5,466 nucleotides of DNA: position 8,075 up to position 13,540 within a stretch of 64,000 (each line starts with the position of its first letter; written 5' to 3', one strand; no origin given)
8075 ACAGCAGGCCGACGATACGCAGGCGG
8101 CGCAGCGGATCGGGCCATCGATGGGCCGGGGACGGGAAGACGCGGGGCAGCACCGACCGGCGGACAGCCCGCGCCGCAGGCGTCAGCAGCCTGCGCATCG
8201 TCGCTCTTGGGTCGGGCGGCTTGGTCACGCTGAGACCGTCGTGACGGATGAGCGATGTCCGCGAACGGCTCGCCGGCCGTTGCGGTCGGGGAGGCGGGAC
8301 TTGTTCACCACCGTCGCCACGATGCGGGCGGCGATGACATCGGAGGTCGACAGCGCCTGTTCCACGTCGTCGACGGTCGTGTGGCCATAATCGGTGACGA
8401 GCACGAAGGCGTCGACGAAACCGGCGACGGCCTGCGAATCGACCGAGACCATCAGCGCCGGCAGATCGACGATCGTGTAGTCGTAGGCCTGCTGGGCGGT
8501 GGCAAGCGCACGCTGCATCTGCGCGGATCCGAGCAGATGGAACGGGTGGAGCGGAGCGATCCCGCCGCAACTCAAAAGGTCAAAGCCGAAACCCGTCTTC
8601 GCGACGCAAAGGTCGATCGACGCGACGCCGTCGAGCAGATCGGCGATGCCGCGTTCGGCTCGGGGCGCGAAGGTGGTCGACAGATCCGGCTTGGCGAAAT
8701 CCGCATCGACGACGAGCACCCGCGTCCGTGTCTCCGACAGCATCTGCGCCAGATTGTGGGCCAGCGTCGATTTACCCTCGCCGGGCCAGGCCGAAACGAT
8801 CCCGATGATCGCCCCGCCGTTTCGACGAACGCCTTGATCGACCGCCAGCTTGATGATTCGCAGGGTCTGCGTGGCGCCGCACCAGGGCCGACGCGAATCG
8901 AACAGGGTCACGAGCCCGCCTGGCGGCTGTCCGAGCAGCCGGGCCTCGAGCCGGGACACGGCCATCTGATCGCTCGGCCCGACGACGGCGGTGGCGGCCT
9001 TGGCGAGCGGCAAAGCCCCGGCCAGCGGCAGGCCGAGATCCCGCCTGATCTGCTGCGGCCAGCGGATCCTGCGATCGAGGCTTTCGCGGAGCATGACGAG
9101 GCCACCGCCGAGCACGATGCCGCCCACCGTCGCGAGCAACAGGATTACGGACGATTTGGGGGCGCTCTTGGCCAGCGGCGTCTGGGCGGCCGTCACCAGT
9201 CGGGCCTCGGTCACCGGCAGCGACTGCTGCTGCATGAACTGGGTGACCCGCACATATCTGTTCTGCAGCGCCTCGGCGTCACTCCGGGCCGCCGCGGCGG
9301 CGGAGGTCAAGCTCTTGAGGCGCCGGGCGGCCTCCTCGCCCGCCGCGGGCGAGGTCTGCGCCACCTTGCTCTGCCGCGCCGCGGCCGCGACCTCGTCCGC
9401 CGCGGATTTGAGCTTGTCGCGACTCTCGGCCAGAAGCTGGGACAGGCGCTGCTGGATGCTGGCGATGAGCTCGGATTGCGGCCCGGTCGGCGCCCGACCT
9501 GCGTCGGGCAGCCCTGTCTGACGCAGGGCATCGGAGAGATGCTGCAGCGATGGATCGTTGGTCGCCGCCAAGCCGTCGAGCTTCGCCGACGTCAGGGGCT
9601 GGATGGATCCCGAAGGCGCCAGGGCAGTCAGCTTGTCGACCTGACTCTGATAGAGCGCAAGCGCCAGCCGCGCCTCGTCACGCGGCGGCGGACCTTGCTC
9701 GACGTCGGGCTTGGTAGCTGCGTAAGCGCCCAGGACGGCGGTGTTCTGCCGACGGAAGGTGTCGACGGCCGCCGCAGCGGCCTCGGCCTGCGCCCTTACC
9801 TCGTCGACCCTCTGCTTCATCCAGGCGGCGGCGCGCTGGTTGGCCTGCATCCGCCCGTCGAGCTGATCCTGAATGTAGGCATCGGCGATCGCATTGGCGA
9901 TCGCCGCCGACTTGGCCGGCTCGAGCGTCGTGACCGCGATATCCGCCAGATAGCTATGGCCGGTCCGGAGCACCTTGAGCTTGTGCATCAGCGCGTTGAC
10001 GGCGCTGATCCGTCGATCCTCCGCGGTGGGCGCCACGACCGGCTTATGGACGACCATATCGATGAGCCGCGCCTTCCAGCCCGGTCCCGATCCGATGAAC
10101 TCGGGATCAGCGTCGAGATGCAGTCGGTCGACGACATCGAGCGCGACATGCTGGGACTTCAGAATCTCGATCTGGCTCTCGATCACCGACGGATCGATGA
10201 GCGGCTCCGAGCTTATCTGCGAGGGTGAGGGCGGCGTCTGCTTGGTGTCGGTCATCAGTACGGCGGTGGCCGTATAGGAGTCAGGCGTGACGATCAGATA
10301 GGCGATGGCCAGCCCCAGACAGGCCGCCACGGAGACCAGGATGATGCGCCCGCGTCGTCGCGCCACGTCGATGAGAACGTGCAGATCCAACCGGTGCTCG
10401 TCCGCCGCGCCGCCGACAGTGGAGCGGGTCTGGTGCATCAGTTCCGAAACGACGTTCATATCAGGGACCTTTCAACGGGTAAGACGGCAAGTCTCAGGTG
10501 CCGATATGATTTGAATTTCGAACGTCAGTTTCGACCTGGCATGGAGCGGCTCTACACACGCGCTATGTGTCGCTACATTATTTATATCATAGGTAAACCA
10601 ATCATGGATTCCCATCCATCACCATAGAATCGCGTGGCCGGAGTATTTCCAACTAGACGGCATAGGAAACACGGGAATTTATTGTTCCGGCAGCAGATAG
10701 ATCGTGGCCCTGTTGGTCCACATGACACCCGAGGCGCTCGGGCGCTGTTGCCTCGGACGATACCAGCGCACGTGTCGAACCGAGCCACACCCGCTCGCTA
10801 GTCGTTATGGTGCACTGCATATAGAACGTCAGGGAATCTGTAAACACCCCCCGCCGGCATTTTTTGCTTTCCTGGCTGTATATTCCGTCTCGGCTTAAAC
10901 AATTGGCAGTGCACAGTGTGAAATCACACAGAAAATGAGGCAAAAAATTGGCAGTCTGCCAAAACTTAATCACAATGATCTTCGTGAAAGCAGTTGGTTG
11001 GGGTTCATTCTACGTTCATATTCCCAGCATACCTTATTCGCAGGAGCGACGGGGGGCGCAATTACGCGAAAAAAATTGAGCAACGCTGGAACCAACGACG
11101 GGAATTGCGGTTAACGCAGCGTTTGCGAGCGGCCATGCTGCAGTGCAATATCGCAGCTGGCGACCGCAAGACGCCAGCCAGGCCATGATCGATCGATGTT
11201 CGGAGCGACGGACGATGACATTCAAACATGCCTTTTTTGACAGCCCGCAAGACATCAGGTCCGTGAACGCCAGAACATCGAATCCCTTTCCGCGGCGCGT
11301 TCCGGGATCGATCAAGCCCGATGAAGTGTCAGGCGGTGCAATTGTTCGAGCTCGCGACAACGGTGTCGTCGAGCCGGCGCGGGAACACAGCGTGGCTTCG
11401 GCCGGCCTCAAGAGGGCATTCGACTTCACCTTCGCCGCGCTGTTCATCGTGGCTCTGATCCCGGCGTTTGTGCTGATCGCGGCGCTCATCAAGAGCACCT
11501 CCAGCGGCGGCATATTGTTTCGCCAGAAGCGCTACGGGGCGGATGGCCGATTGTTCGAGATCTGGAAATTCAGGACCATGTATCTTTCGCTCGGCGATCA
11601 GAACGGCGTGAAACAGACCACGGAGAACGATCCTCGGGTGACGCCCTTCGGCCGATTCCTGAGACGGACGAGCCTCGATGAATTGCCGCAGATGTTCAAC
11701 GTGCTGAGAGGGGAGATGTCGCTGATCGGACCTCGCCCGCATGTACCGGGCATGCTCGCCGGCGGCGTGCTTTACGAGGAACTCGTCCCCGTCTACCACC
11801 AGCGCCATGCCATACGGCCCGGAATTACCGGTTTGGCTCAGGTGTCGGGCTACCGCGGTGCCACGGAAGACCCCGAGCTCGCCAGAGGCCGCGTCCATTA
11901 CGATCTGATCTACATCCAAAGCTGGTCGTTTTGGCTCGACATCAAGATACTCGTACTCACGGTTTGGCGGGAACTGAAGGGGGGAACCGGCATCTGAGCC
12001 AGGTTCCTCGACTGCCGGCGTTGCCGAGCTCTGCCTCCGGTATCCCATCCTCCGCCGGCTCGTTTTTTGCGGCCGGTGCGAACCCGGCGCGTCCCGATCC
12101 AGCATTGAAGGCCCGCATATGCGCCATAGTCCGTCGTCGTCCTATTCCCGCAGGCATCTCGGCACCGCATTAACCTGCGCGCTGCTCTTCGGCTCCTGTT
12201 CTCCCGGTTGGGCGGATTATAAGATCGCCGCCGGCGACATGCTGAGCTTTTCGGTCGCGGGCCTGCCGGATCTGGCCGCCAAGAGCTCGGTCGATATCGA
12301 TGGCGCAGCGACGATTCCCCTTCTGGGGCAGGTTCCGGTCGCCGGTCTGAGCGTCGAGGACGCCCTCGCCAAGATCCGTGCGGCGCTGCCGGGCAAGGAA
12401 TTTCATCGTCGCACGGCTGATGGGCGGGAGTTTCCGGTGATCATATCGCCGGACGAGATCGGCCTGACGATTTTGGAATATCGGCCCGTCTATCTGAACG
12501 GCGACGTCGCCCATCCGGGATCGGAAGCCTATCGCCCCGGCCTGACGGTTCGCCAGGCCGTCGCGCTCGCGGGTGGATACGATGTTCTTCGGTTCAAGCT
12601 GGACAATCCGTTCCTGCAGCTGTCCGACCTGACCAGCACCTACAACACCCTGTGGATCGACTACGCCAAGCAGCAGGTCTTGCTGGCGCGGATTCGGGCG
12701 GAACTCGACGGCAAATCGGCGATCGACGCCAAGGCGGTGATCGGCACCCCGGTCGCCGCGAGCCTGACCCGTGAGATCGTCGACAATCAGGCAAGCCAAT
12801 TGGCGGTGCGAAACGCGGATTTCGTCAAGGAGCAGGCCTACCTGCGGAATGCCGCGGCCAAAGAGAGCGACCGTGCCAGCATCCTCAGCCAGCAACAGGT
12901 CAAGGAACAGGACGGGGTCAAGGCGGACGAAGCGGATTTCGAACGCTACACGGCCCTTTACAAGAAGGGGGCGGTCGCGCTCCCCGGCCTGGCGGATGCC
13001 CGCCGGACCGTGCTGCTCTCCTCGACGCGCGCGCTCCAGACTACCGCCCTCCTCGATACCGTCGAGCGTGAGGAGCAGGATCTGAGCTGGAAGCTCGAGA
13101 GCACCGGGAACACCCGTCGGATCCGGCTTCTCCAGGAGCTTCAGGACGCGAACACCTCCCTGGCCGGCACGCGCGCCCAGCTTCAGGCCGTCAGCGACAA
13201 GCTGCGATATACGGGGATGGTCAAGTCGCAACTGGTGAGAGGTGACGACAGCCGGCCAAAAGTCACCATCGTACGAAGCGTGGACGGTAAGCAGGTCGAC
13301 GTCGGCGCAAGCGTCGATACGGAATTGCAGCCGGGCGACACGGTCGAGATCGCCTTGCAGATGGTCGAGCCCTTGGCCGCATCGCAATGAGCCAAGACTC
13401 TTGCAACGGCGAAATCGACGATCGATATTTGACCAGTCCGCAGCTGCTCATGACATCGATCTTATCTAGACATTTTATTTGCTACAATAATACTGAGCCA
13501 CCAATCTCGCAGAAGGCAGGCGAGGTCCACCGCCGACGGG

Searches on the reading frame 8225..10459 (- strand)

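Call 34: search_protein_families(library=pfam, proteins=[window:8225-10459:-], max_evalue=0.0001)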
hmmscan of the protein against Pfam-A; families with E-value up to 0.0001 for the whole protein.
window:8225-10459:- (744 aa): 5 families
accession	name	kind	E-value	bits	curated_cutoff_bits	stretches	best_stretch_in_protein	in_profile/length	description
PF02706.20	Wzz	-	1.5e-10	41.6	25.5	1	24-112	3-90/91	Chain length determinant protein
PF13614.12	AAA_31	-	1.8e-07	31.7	27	1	551-705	3-163/177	AAA domain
PF10609.15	ParA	-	6.4e-07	29.5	27.1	1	551-723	5-177/246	NUBPL iron-transfer P-loop NTPase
PF01656.29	CbiA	-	2e-06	28.2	25.4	1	559-674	8-54/125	CobQ/CobB/MinD/ParA nucleotide binding domain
PF13807.11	GNVR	-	2.9e-06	27.6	27.7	1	394-459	12-81/82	G-rich domain on putative tyrosine kinase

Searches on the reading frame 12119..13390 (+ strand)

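Call 5: search_protein_families(library=pfam, proteins=[window:12119-13390:+], max_evalue=0.001)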
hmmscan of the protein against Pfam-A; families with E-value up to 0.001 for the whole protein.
window:12119-13390:+ (423 aa): 2 families
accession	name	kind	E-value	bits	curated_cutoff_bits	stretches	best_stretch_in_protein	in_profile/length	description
PF02563.21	Poly_export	-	8.2e-14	52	28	1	32-93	5-65/77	Polysaccharide biosynthesis/export protein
PF10531.15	SLBB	-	1.5e-05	25.1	27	1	124-154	2-32/55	SLBB domain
